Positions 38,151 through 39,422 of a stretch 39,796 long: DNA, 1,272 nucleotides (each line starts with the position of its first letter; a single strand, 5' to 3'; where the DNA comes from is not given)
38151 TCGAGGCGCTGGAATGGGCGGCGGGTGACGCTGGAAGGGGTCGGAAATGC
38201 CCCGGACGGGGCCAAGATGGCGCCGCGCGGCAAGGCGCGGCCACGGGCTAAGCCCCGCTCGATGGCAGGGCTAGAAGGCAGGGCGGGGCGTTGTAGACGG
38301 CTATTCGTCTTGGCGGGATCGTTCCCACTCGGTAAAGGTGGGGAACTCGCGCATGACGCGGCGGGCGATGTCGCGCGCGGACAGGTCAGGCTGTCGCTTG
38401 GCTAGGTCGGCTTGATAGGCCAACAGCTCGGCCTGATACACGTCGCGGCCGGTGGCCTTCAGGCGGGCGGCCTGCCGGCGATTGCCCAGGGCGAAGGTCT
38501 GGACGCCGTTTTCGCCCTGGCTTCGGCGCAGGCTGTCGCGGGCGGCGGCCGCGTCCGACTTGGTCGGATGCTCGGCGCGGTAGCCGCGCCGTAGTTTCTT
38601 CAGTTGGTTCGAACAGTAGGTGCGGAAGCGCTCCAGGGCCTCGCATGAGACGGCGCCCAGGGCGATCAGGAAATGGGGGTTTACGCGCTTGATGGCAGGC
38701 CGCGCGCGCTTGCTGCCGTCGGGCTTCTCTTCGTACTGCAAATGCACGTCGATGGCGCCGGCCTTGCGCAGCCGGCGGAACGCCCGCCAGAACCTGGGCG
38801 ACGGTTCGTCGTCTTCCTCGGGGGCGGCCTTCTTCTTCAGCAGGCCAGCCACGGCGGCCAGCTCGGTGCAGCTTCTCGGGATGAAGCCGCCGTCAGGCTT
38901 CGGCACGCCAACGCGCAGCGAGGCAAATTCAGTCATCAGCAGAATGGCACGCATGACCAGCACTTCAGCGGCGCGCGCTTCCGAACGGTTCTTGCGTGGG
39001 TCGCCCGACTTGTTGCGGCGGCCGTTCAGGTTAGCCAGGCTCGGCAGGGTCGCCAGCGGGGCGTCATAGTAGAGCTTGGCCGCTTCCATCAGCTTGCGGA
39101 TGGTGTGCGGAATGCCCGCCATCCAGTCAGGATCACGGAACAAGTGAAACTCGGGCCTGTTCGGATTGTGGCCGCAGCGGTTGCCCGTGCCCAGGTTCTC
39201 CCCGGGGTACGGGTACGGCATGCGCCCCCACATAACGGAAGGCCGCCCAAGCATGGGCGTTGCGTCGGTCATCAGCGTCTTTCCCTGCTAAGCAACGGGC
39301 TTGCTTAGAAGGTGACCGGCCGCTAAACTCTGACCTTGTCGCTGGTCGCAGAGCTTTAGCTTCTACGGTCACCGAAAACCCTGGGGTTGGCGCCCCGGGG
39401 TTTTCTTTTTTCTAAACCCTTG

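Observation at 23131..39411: A complete temperate myovirus carrying a plasmid replicon, a partition cassette and an integrase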

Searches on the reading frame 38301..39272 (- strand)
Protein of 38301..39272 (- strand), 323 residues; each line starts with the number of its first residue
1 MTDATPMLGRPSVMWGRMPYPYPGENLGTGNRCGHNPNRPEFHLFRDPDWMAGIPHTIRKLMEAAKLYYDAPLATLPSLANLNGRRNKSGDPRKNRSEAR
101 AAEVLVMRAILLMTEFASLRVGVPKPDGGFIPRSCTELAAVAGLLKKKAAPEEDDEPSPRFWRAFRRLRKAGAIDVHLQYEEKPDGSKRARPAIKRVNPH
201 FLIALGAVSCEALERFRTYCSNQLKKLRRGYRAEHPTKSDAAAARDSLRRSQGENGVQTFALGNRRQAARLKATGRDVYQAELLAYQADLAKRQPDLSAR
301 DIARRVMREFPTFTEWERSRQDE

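Call 5: search_protein_families(library=pfam, proteins=[window:38301-39272:-], max_evalue=0.01)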
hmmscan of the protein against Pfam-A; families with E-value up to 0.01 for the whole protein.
window:38301-39272:- (323 aa): 0 families

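Call 8: search_protein_families(library=phrogs, proteins=[window:38301-39272:-], max_evalue=0.01)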
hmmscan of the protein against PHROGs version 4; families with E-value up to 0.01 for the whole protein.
window:38301-39272:- (323 aa): 1 family
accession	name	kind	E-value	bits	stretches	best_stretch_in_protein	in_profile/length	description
phrog_20951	-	unknown function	5.8e-31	108.8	1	28-316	12-301/303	-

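Call 9: search_protein_families(library=ncbifam, proteins=[window:38301-39272:-], max_evalue=0.01)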
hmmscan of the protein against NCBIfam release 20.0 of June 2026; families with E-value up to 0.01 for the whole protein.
window:38301-39272:- (323 aa): 0 families

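Call 11: search_dna_similar(query=window:38301-39272:-, collection=phages, mode=protein, max_rows=25)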
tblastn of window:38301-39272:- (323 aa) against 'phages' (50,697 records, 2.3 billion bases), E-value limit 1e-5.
Records with a match: 10; places in all: 10; records where one place covers at least 80% of the query: 4.
Best place of each record, by identity: <60% 10.
By first word of the organism name: Aeromonas 9; Pseudomonas 1.
By host as written in the record: Aeromonas hydrophila 3; Aeromonas salmonicida HER1098 2; Pseudomonas sp. PARCI1 1; Aeromonas hydrophila AH300206 1; Aeromonas hydrophila 4572 1; Aeromonas salmonicida HER1084 1; Aeromonas salmonicida HER1104 1.
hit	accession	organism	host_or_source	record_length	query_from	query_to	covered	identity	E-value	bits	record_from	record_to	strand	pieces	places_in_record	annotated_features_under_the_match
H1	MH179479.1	Aeromonas phage 85AhydR10PP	Aeromonas hydrophila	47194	28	316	89%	32.5%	2e-19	95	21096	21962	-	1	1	hypothetical protein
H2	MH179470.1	Aeromonas phage 13AhydR10PP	Aeromonas hydrophila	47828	28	316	89%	32.4%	6e-20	96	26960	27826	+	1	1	hypothetical protein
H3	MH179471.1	Aeromonas phage 14AhydR10PP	Aeromonas hydrophila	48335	28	316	89%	32.4%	6e-20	96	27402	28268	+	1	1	hypothetical protein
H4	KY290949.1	Aeromonas phage Asp37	Aeromonas salmonicida HER1098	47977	28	316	89%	31.9%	9e-19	93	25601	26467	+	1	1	hypothetical protein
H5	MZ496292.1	Pseudomonas phage PARCL1pr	Pseudomonas sp. PARCI1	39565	1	224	69%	41.0%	6e-40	154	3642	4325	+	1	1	hypothetical protein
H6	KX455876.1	Aeromonas phage Ahp2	Aeromonas hydrophila AH300206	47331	29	238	65%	37.1%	3e-20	97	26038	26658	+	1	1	hypothetical protein (x2)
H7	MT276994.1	Aeromonas phage AhyVDH1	Aeromonas hydrophila 4572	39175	29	205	55%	41.0%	4e-21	100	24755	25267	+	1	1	hypothetical protein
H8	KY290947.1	Aeromonas phage 3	Aeromonas salmonicida HER1084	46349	28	205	55%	39.7%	3e-20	97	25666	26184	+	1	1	hypothetical protein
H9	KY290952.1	Aeromonas phage 32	Aeromonas salmonicida HER1104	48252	28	205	55%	38.5%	6e-20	96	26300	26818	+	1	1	hypothetical protein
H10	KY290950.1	Aeromonas phage 59.1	Aeromonas salmonicida HER1098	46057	15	205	59%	35.3%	2e-20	98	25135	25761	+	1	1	hypothetical protein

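Call 12: search_dna_similar(query=window:38301-39272:-, collection=plasmids, mode=protein, max_rows=25)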
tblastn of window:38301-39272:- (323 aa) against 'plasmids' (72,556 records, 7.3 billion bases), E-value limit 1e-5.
Records with a match: 179; places in all: 198; records where one place covers at least 80% of the query: 47.
Best place of each record, by identity: 60-80% 1; <60% 178.
By first word of the organism name: Pseudomonas 98; Aeromonas 52; Legionella 9; Nitrosococcus 3; Stutzerimonas 3; Paraburkholderia 3; Edwardsiella 1; Halomonas 1; Delftia 1; uncultured 1; and 7 more.
By predicted mobility (MOB-suite, as given by PLSDB): non-mobilizable 140; conjugative 31; mobilizable 8.
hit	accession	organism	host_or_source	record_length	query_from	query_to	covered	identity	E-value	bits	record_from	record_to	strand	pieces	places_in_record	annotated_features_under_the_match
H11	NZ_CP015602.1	Pseudomonas antarctica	-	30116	12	323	97%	70.5%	2e-136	433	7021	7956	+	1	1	plasmid replication protein repA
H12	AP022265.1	Aeromonas veronii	-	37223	14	321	95%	50.3%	4e-79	269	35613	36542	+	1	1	hypothetical protein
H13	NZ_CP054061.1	Edwardsiella ictaluri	cell culture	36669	14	321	95%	49.7%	7e-79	268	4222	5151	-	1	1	hypothetical protein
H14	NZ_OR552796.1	Aeromonas caviae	-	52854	14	321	95%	48.7%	1e-77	265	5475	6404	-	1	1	plasmid replication protein repA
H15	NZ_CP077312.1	Aeromonas sp. FDAARGOS 1405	-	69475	14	316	94%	47.3%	9e-70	242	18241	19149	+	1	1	plasmid replication protein repA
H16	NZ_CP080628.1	Halomonas qaidamensis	cell culture,Xiaochaidan Salt Lake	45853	13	316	94%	47.1%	1e-67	236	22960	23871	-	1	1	hypothetical protein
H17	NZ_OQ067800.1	Aeromonas salmonicida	-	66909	14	316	94%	44.9%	4e-66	232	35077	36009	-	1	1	plasmid replication protein repA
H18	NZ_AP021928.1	Aeromonas caviae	-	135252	14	316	94%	44.7%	1e-65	230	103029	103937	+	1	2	plasmid replication protein repA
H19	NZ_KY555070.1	Aeromonas salmonicida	-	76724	14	316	94%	44.4%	4e-65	229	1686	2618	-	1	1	plasmid replication protein repA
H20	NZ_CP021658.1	Aeromonas salmonicida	culture,rock biofilm and bottom ...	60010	14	316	94%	44.4%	2e-64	227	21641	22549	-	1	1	plasmid replication protein repA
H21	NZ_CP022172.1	Aeromonas salmonicida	Atlantic salmon,The RAS Atlantic Salmon ...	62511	14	316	94%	44.1%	4e-65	229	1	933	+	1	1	hypothetical protein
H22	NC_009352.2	Aeromonas salmonicida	Scophthalmus maximus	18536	14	316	94%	44.1%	6e-65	228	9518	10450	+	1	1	hypothetical protein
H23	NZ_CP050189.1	Aeromonas salmonicida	Turbo,whole organism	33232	14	316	94%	44.1%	6e-65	228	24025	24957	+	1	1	hypothetical protein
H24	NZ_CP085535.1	Aeromonas salmonicida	Brook charr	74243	14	316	94%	44.1%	6e-65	228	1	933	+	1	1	plasmid replication protein repA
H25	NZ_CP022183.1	Aeromonas salmonicida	Atlantic salmon,The RAS Atlantic Salmon ...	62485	14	316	94%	44.1%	6e-65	228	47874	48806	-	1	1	hypothetical protein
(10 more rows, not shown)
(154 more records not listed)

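Call 19: find_homologous_proteins(query=window:38301-39272:-, max_evalue=0.001)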
Query window:38301-39272:- (323 aa): 120 proteins with E <= 0.001 among 8000 candidates.
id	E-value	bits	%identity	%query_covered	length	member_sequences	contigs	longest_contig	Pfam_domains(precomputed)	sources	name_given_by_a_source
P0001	1.4e-215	732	100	100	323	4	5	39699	-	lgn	-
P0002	1.2e-199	680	98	95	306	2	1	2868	-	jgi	-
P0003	4.0e-193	659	89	100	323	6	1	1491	-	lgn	-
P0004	1.4e-166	572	77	100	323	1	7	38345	-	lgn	-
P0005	7.8e-149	513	71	97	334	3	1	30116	-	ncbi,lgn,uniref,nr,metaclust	ncbi:plasmid replication protein repA (plasmid) [Pseudomonas antarctica]|uniref:Plasmid replication 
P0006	3.5e-145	501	70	100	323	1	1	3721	-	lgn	-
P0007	4.8e-145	501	70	100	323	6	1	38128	-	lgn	-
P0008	3.2e-143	495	70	100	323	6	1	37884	-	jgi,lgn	-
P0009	5.8e-143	494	70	100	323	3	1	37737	-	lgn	-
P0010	1.0e-142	493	69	99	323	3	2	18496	-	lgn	-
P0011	2.1e-140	486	69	99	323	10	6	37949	-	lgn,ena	-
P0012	5.2e-140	484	68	98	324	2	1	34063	-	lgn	-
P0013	3.7e-139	481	70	100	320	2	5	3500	-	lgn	-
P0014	3.1e-138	478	69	100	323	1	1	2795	-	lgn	-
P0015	1.4e-137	476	67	100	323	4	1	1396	-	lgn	-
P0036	1.7e-82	295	50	91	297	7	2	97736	-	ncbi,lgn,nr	ncbi:hypothetical protein OL320_003744 [Vibrio vulnificus]|nr:hypothetical protein [Vibrio vulnificu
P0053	8.6e-79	283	57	74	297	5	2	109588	-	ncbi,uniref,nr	ncbi:hypothetical protein ACPV5O_22055 [Vibrio maritimus]|uniref:hypothetical protein n=1 Tax=Vibrio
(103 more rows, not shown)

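Call 20: find_encoding_contigs(protein=P0001, flank=10000, max_places=10)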
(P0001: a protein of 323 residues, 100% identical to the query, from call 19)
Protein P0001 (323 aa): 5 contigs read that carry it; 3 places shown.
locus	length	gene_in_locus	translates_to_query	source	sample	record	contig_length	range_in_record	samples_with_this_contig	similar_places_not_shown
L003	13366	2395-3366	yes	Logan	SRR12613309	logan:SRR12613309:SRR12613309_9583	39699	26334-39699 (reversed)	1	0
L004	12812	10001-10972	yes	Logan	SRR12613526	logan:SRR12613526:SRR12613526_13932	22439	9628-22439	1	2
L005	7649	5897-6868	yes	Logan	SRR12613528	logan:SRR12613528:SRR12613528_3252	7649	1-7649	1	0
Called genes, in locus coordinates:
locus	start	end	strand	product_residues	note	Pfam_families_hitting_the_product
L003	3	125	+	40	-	?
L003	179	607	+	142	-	PF06995:Phage_P2_GpU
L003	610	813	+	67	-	PF05489:Phage_tail_X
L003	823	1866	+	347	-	PF05954:Phage_GPD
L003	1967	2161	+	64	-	-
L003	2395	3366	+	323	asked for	-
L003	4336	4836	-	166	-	PF13240:Zn_Ribbon_1 (weak), PF13248:Zn_ribbon_3 (faint)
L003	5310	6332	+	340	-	PF09669:Phage_pRha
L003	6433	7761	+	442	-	PF27393:KlcB_N, PF27190:KlcB_3rd (weak)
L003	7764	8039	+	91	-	-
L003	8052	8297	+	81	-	-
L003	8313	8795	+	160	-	-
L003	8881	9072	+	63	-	-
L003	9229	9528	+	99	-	-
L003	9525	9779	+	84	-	PF09397:FtsK_gamma (weak)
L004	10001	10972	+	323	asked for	-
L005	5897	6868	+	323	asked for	-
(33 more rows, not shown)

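Call 32: search_solved_structures(query=A1, max_evalue=10, show_alignments=2)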
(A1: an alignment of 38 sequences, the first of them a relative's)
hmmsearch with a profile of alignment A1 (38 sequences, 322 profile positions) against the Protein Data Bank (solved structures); distinct sequences matched with E-value up to 10: 8.
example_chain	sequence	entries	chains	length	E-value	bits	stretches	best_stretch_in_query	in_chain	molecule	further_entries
6oqr_X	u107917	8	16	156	0.6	12.7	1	209-306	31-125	ATP synthase subunit b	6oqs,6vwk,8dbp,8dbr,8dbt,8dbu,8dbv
7n6g_5E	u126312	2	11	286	0.6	12.7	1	193-295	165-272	FAP114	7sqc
6fkf_p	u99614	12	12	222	0.64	12.6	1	195-296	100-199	ATP synthase subunit b', chloroplastic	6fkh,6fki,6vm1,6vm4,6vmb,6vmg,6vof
5t4o_I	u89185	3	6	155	0.67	12.5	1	209-306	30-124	ATP synthase subunit b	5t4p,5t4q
8dbw_X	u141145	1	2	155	0.67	12.5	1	209-306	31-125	ATP synthase subunit b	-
6oqt_X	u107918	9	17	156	0.68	12.5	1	209-306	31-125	ATP synthase subunit b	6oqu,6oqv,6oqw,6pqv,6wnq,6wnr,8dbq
8dbs_X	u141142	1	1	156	1.5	11.4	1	209-306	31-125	ATP synthase subunit b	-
5b04_G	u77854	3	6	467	1.8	11.1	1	199-286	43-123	Probable translation initiation factor eIF-2B subunit delta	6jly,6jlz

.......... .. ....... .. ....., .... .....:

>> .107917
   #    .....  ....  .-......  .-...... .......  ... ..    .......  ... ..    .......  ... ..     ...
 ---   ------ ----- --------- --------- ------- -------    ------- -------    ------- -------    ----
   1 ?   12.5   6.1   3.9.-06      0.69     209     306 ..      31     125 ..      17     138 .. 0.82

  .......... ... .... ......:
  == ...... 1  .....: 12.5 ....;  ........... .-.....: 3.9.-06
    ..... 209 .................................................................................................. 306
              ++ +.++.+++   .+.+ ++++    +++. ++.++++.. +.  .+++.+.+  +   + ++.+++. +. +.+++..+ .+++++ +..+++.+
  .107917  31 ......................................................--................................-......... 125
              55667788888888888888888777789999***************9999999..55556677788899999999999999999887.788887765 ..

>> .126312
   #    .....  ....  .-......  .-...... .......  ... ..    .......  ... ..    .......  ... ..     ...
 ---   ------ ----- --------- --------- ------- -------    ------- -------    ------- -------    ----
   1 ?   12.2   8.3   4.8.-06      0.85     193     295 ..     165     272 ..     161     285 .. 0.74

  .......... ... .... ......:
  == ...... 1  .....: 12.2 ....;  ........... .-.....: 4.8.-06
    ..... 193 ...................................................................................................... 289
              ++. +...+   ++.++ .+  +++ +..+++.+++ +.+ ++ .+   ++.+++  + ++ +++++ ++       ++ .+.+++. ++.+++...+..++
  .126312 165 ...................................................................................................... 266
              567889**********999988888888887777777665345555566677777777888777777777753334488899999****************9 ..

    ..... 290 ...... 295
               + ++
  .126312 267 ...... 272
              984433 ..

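Call 33: search_protein_families(library=pfam, alignment_id=A1, max_evalue=1)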
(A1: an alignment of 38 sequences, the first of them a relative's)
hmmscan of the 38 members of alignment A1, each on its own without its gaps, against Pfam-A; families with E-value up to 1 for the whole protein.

A. member 1, P0001 (323 aa): 1 family
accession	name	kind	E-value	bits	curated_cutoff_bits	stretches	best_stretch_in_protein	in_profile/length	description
PF06696.16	Strep_SA_rep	-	0.25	11.9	26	1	279-294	3-18/25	Streptococcal surface antigen repeat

B. families by the number of members that match (of 38 scanned): 20 families
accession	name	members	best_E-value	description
PF11117.13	DUF2626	2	0.094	Protein of unknown function (DUF2626)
PF07807.16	RED_C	1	0.0038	RED-like protein C-terminal region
PF12065.13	DUF3545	1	0.012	Protein of unknown function (DUF3545)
PF01978.25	TrmB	1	0.02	Sugar-specific transcriptional regulator TrmB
PF19732.4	SpoIIE_N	1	0.047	Stage II sporulation protein E N-terminal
PF01074.27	Glyco_hydro_38N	1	0.048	Glycosyl hydrolases family 38 N-terminal domain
PF23840.1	Phage_tail_terminator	1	0.081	Phage tail terminator protein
PF17782.7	DprA_WH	1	0.093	DprA winged helix domain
PF11918.13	Peptidase_S41_N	1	0.095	N-terminal domain of Peptidase_S41 in eukaryotic IRBP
PF04740.18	LXG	1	0.095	LXG domain of WXG superfamily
PF18599.6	LCIB_C_CA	1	0.1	Limiting CO2-inducible proteins B/C beta carbonyic anhydrases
PF17939.6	TetR_C_30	1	0.13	Tetracyclin repressor-like, C-terminal domain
PF09954.14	DUF2188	1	0.14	Uncharacterized protein conserved in bacteria (DUF2188)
PF03997.17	VPS28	1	0.19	VPS28 protein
PF13075.11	DUF3939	1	0.21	Protein of unknown function (DUF3939)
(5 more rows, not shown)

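Call 45: predict_structure(alignment_id=A1)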
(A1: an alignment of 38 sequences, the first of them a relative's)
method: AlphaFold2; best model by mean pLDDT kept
length: 323 residues; sequences in the alignment: 38
mean_pLDDT: 84.5   pTM: 0.66
mean pLDDT of the five models: 84.5, 83.8, 83.4, 82.8, 82.3
residues with pLDDT >= 90: 145; 70-90: 126; 50-70: 32; < 50: 20
segments of 3 or more residues with pLDDT < 50: 1-9, 261-271
pLDDT, mean of each block of 10 residues (from residue 1): 46 64 58 72 91 93 94 88 87 89 97 97 93 96 94 93 96 93 89 94 94 97 94 82 83 70 43 72 90 88 89 86 59
secondary structure, 60 per line:
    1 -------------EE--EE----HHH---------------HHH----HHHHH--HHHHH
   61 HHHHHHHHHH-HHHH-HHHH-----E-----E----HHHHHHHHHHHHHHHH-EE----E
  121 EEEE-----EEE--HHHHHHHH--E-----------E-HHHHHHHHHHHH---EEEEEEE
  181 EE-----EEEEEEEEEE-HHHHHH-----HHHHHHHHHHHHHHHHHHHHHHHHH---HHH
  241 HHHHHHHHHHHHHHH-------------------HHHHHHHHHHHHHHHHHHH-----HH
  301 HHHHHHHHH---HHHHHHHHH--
elements in order: H49-53 H56-70 H72-75 H77-80 H97-112 E120-124 E130-132 H135-142 H159-170 E174-182 E188-197 H199-204 H210-234 H238-255 H275-293 H299-309 H313-321

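Call 49: fold_search(model_id=the predicted structure, library=pdb)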
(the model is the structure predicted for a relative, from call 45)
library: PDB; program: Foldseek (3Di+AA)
matches with E <= 10: 431; with E <= 0.001: 0
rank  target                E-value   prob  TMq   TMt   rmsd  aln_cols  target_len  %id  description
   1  6tmf_V                4.4e-02  0.84  0.20  0.36  12.2       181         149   13  Structure of an archaeal ABCE1-bound ribosomal post-splitting complex (released 2020-02-12)
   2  6ybs_d                7.5e-02  0.82  0.20  0.37  10.9       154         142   11  Structure of a human 48S translational initiation complex - head (released 2020-09-16)
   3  9dxd_A                9.2e-02  0.10  0.09  0.06  32.2       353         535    9  attLmm bound serine integrase and RDF complex in the pre-rotation state (released 2026-01-21)
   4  5gpy_A                9.8e-02  0.98  0.22  0.37   6.6       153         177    9  Crystal structure of the human TFIIE complex (released 2016-11-02)
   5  9a5c_B                1.1e-01  0.38  0.13  0.17  18.1       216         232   15  Integrative model of GLPD-DNAD by crosslinking MS and deep learning (released 2024-09-18)
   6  1fok_A                1.4e-01  0.38  0.16  0.10  12.9       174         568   15  STRUCTURE OF RESTRICTION ENDONUCLEASE FOKI BOUND TO DNA (released 1997-12-03)
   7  9fny_AV               1.7e-01  0.51  0.19  0.36  12.7       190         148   16  PF30S-PF30S dimer mediated by aRDF from P. furiosus (Structure I) (released 2025-01-15)
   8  9y66_A                2.2e-01  0.13  0.13  0.08  27.0       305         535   13  attLsym bound serine integrase complex in the dimeric state (released 2026-02-04)
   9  7nvs_W                2.3e-01  0.87  0.22  0.34  13.4       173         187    9  RNA polymerase II core pre-initiation complex with closed promoter DNA in proximal position (released 2021-05-05)
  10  8vvs_TB               2.3e-01  0.54  0.18  0.34  12.2       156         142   10  Post-decoding post-hydrolysis state obtained from merged datasets of elongation inhibitor-treated mammalian ribosomes (released 2025-07-30)
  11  9dxf_A                2.7e-01  0.07  0.09  0.07  32.8       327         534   11  attLmm bound serine integrase and RDF complex in the post-rotation state (released 2026-01-21)
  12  8cll_A                2.8e-01  0.23  0.12  0.13  16.6       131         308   20  Structural insights into human TFIIIC promoter recognition (released 2023-06-21)
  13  3e3j_B                3.0e-01  0.41  0.21  0.09  10.6       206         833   10  Crystal Structure of an Intermediate Complex of T7 RNAP and 8nt of RNA (released 2008-11-04)
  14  2fok_B                3.0e-01  0.30  0.16  0.10  12.7       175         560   11  STRUCTURE OF RESTRICTION ENDONUCLEASE FOKI (released 1998-06-17)
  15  6zj3_SX               3.3e-01  0.60  0.22  0.42  10.2       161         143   12  Cryo-EM structure of the highly atypical cytoplasmic ribosome of Euglena gracilis (released 2020-10-07)
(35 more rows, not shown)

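Call 60: search_protein_representatives(alignment_id=A1)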
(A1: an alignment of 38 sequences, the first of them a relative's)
Query: 38 sequences, 322 profile positions. Proteins with E-value up to 0.001 (for the whole library): 1038; up to 1e-10: 685; up to 1e-30: 177. The best 150 are listed.
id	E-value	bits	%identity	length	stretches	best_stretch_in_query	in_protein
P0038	1.0e-131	455.6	-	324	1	4-319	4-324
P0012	1.8e-131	454.8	-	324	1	6-321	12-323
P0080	6.7e-119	413.5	-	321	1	1-319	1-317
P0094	1.3e-107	376.4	-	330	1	1-320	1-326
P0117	1.8e-105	369.4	-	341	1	6-320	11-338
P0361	8.3e-104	363.9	-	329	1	6-318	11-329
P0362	4.7e-102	358.1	-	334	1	5-320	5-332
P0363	4.7e-101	354.8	-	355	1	6-319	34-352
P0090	1.9e-94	333.1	-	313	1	1-319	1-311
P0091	2.5e-94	332.7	-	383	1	24-318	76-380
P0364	3.0e-94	332.5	-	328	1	5-313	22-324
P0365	6.6e-93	328.1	-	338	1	1-321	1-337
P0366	8.4e-91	321.2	-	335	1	5-317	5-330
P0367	2.2e-90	319.8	-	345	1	6-318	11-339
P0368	1.1e-87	310.9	-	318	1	5-317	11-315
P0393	3.6e-49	184.3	-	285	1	23-307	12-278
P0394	4.8e-48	180.6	-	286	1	24-309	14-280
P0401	4.5e-45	170.9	-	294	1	23-307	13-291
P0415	2.8e-42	161.7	-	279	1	23-307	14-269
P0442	1.3e-36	143.1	-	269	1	23-308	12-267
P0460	2.5e-35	138.8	-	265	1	23-305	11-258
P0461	2.7e-35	138.8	-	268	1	23-307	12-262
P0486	1.1e-33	133.5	-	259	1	25-307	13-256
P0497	4.4e-33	131.5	-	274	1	22-309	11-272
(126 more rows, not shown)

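Call 63: search_protein_families(library=pfam, alignment_id=A4, max_evalue=0.01)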
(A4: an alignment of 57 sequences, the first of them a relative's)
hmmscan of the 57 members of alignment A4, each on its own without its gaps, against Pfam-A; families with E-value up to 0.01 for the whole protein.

A. member 1, P0001 (323 aa): 0 families

B. families by the number of members that match (of 57 scanned): 11 families
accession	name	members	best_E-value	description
PF13545.12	HTH_Crp_2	14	6.7e-05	Crp-like helix-turn-helix domain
PF13730.12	HTH_36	7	5.1e-05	Helix-turn-helix domain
PF01978.25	TrmB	3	0.00098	Sugar-specific transcriptional regulator TrmB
PF13412.12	HTH_24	3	0.0017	Winged helix-turn-helix DNA-binding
PF12802.13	MarR_2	2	5.2e-05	MarR family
PF08279.18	HTH_11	2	0.0024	HTH domain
PF02082.26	Rrf2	1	0.00053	Iron-dependent Transcriptional regulator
PF23127.1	DotM_C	1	0.0049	DotM, C-terminal cytoplasmic domain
PF14394.12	DUF4423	1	0.007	Domain of unknown function (DUF4423)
PF24409.1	wHTH-PRTase_assc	1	0.0096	wHTH-PRTase associated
PF01047.28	MarR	1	0.01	MarR family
